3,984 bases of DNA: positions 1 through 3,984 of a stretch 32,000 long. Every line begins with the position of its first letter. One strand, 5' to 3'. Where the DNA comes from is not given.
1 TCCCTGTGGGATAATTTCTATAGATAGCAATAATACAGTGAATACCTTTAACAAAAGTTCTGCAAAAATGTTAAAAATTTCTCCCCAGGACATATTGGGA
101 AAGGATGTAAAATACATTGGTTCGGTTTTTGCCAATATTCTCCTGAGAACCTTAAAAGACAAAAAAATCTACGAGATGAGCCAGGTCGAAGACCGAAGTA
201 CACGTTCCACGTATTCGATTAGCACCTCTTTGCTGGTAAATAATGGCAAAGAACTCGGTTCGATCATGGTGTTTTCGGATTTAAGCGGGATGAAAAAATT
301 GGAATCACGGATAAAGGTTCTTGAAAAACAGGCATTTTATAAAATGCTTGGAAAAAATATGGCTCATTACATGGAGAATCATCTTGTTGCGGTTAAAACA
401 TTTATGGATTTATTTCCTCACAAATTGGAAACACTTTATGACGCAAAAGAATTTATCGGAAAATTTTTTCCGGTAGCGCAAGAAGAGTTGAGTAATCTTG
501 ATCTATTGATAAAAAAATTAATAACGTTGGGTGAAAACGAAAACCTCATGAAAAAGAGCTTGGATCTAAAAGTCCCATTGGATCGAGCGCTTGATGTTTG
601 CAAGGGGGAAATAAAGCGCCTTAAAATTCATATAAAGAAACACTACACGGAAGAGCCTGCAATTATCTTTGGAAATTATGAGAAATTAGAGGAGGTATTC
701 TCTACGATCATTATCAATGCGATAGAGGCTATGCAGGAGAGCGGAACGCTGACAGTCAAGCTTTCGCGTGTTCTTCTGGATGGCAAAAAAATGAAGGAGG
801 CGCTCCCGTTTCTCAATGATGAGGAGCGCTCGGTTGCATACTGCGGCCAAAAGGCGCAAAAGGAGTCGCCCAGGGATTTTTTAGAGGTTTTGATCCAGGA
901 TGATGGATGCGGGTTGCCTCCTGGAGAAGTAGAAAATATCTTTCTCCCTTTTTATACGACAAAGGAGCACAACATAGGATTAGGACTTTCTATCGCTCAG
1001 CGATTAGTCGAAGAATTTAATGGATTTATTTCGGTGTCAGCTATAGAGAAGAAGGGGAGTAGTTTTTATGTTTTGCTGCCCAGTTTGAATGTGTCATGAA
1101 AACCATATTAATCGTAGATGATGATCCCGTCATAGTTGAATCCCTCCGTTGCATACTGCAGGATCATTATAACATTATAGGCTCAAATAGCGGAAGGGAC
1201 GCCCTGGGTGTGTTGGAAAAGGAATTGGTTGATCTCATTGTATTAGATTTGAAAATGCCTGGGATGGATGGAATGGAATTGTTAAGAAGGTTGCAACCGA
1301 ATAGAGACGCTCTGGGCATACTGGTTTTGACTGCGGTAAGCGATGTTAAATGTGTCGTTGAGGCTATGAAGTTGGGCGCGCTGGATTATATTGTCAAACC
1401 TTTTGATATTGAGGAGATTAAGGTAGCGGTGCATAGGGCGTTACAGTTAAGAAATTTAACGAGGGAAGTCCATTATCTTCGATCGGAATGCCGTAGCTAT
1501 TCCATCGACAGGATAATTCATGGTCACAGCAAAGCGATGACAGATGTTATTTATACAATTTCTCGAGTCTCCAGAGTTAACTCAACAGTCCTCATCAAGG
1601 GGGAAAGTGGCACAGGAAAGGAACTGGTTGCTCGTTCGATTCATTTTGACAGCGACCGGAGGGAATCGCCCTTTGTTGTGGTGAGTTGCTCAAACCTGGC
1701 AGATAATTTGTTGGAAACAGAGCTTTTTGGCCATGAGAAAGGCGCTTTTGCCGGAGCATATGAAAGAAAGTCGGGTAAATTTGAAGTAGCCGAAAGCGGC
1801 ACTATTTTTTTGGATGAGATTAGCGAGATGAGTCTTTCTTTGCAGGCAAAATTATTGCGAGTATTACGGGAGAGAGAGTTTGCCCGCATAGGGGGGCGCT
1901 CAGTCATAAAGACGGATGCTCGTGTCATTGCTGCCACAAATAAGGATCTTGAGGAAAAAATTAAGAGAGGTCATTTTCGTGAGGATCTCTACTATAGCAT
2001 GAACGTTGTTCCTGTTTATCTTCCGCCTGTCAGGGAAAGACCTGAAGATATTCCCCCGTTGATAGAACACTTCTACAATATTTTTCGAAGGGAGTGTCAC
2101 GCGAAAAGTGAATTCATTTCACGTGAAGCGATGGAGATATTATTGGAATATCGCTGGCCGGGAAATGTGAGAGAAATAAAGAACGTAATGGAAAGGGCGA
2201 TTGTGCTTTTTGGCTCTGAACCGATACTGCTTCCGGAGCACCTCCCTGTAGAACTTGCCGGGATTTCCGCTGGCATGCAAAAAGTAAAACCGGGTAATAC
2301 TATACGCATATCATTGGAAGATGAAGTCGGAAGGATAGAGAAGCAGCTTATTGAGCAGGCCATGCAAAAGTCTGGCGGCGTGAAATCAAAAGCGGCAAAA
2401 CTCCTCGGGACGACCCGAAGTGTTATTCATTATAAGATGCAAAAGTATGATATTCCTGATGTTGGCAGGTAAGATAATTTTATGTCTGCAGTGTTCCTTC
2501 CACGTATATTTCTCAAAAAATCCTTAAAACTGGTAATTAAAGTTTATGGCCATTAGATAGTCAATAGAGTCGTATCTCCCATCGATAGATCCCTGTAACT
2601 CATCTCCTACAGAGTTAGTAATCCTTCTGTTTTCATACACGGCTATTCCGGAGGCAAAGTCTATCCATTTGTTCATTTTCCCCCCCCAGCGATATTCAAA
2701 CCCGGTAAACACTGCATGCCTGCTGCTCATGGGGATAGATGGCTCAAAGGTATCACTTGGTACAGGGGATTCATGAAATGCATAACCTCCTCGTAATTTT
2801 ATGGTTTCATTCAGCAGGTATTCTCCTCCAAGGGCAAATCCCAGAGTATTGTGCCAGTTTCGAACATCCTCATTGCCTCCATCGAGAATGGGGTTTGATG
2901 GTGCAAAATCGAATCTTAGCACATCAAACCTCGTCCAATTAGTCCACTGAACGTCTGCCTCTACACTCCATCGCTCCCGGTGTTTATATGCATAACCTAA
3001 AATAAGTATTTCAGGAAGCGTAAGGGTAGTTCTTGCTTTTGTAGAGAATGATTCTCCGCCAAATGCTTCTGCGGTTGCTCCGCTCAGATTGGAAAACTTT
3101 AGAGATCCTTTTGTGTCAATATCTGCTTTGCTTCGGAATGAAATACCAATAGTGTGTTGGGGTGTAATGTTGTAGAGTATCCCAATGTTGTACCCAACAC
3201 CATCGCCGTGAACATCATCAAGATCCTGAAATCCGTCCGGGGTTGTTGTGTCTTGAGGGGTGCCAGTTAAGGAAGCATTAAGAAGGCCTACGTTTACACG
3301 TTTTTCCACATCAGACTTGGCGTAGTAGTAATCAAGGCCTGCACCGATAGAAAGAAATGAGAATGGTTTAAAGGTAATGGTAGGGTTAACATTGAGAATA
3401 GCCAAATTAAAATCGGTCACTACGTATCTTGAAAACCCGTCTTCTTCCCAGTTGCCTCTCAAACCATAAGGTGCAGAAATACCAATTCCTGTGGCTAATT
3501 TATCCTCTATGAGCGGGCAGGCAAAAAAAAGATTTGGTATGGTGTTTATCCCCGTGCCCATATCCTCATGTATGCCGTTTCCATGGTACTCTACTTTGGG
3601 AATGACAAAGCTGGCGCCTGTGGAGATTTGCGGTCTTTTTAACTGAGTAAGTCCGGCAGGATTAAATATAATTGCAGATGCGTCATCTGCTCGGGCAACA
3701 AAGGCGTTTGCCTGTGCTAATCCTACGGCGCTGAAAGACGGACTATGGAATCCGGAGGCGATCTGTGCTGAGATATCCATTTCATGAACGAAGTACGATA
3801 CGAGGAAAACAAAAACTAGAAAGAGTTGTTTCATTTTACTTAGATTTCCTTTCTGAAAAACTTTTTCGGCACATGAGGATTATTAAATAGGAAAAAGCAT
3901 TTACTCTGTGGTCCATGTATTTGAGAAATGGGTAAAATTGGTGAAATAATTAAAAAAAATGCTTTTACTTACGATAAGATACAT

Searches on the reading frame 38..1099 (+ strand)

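Call 19: search_protein_families(library=pfam, proteins=[window:38-1099:+], max_evalue=0.00001)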
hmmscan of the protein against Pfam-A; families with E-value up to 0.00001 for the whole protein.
window:38-1099:+ (353 aa): 1 family
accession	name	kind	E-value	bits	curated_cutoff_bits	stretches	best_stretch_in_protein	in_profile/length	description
PF02518.31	HATPase_c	-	3.6e-17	63.2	26.4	1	280-349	36-109/111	Histidine kinase-, DNA gyrase B-, and HSP90-like ATPase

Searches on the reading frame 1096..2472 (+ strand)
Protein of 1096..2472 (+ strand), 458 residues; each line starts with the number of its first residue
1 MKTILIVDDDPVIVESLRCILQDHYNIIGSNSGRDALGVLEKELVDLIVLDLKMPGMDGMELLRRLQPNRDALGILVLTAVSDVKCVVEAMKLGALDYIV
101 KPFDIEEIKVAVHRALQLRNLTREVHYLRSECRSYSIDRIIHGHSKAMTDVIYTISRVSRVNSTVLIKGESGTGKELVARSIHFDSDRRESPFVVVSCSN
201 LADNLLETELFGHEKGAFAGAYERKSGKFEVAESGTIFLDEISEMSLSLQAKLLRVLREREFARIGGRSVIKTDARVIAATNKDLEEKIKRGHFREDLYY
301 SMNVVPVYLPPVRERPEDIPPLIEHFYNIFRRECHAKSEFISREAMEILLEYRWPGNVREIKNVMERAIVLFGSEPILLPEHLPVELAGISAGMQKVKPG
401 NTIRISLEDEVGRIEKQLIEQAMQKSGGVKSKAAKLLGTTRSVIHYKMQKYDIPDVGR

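Call 19: search_protein_families(library=pfam, proteins=[window:1096-2472:+], max_evalue=0.00001)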
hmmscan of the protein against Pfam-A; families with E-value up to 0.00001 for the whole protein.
window:1096-2472:+ (458 aa): 7 families
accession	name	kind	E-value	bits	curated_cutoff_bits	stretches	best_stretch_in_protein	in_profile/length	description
PF00158.32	Sigma54_activat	-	2.4e-66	223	20.2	1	141-307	1-167/168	Sigma-54 interaction domain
PF00072.30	Response_reg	-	2e-28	99.2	30.2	1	4-112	1-110/111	Response regulator receiver domain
PF25601.1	AAA_lid_14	-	1.7e-22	79.4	27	1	313-391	1-78/87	AAA+ ATPase lid domain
PF14532.12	Sigma54_activ_2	-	1.2e-18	68.2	25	1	143-311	2-137/138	Sigma-54 interaction domain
PF02954.25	HTH_8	-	7.1e-15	54.9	22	1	413-451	4-42/42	Bacterial regulatory protein, Fis family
PF07728.20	AAA_5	-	4.4e-09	36.9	22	1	165-283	2-123/139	AAA domain (dynein-related subfamily)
PF18024.7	HTH_50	-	3.3e-06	27.1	27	1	405-453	2-49/50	Helix-turn-helix domain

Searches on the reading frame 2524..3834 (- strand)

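Call 19: search_protein_families(library=pfam, proteins=[window:2524-3834:-], max_evalue=0.00001)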
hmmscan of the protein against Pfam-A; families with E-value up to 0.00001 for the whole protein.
window:2524-3834:- (436 aa): 2 families
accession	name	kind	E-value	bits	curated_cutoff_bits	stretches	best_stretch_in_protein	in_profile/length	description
PF03349.22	Toluene_X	-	9.4e-72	242.2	29.7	1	25-436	9-421/421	Outer membrane protein transport protein (OMPP1/FadL/TodX)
PF13505.12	OMP_b-brl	-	6.6e-07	30.1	28.7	0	151-250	76-167/175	Outer membrane protein beta-barrel domain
